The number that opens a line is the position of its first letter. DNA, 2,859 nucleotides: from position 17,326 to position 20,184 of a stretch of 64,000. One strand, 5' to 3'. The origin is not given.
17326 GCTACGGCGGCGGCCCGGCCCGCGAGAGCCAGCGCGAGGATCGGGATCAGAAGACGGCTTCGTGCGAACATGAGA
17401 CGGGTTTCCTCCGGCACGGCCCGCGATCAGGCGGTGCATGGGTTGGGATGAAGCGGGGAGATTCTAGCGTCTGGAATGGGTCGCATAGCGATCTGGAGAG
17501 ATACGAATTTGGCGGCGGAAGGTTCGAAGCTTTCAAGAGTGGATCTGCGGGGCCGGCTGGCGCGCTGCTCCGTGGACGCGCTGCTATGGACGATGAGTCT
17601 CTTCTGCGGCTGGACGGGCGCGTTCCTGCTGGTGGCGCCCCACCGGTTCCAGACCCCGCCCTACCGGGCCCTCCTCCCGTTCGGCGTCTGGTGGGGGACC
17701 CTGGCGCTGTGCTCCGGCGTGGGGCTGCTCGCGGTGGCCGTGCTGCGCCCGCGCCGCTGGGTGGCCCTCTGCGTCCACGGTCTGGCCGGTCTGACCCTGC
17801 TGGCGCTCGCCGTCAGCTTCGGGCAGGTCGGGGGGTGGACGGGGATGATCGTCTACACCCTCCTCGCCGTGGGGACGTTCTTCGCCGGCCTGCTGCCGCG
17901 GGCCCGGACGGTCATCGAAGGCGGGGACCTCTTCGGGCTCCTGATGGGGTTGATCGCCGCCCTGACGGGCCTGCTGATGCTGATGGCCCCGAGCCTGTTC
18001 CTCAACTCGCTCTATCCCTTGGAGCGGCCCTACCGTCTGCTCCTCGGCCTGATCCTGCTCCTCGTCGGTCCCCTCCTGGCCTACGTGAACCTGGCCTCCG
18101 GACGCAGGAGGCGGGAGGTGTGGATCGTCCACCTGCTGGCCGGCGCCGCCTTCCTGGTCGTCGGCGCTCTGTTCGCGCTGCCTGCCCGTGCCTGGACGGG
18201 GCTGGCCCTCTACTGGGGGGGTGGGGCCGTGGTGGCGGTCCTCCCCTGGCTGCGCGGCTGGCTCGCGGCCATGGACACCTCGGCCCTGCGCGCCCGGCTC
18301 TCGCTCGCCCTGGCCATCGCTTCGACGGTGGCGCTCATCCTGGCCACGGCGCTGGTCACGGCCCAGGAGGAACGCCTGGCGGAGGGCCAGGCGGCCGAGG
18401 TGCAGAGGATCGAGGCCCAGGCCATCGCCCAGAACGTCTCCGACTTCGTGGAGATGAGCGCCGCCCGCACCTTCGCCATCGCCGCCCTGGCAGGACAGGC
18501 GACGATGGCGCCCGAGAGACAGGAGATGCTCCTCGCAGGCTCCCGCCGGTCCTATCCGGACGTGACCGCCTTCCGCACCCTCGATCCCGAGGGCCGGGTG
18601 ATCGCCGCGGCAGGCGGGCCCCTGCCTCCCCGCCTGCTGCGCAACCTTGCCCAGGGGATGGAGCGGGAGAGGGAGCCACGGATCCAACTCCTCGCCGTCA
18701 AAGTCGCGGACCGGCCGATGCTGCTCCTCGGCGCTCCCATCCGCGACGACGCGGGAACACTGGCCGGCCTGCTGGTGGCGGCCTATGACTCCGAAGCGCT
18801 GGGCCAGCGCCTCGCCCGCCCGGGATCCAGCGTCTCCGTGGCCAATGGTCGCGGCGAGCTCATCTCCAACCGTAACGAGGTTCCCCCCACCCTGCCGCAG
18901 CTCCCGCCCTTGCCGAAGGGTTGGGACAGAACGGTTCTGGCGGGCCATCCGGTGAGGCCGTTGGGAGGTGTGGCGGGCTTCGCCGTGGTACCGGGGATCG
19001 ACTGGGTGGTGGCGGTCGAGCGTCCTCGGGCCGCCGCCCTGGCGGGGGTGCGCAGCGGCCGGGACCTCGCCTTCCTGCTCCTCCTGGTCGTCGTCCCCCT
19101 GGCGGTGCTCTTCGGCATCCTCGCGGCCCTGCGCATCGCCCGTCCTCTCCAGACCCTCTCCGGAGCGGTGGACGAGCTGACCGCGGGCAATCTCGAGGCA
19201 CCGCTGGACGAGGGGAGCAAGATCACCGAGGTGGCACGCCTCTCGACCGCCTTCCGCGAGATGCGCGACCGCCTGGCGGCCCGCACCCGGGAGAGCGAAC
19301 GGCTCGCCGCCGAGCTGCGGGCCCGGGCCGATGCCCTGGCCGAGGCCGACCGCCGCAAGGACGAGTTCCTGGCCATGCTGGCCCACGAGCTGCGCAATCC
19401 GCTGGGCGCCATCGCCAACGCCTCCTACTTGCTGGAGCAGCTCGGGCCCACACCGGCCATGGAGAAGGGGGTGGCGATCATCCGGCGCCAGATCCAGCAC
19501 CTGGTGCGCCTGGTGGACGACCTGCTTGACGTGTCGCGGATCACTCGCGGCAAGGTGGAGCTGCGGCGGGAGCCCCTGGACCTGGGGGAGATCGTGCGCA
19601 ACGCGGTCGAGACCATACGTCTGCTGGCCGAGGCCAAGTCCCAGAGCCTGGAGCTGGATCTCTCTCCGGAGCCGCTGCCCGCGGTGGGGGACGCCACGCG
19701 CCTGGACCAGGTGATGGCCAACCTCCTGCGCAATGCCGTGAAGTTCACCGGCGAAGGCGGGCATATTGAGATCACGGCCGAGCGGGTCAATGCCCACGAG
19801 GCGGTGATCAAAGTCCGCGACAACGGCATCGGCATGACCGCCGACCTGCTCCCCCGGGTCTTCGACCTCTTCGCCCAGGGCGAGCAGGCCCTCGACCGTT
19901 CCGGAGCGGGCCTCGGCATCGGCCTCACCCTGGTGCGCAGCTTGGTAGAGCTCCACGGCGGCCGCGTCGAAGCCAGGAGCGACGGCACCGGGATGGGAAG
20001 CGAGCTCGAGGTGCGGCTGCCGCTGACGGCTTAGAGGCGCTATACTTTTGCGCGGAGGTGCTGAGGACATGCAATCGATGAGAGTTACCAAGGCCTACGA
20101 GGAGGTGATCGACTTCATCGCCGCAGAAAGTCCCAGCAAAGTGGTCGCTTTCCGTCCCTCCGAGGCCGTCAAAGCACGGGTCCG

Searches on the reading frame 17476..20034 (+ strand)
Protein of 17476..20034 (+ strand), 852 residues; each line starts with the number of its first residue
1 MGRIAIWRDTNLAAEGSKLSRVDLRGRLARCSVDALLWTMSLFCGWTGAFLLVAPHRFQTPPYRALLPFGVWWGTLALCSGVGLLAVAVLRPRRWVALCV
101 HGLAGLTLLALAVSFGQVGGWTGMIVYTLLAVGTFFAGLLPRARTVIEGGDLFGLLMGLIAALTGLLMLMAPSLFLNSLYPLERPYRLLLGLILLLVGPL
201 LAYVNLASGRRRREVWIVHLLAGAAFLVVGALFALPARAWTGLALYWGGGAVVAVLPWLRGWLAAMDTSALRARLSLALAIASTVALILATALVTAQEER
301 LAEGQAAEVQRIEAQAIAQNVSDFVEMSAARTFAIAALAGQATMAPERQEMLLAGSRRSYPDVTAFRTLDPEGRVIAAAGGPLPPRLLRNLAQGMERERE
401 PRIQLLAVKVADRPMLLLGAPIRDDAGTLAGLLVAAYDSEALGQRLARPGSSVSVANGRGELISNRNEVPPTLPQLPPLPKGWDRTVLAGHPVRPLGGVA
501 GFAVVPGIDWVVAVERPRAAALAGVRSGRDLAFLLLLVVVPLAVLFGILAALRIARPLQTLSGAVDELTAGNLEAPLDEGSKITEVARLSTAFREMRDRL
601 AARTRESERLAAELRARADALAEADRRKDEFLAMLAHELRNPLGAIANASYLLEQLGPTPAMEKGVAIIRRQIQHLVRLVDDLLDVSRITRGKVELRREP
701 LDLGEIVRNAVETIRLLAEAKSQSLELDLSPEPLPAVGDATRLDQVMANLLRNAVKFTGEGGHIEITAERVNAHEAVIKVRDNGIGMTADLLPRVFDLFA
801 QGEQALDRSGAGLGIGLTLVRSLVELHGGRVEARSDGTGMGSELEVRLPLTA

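Call 63: search_protein_families(library=pfam, proteins=[window:17476-20034:+], max_evalue=0.0001)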
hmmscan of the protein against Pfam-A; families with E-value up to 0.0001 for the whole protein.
window:17476-20034:+ (852 aa): 4 families
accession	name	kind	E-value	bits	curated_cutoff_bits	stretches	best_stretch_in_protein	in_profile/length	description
PF02518.31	HATPase_c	-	1.1e-26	93.9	26.4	1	738-851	1-110/111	Histidine kinase-, DNA gyrase B-, and HSP90-like ATPase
PF00512.31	HisKA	-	1e-14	54.8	26.9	1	628-692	2-66/66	His Kinase A (phospho-acceptor) domain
PF00672.30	HAMP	-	2.5e-09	37.8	25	1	550-601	2-52/53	HAMP domain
PF02743.24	dCache_1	-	3.4e-07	30.5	45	1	314-466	15-183/240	Cache domain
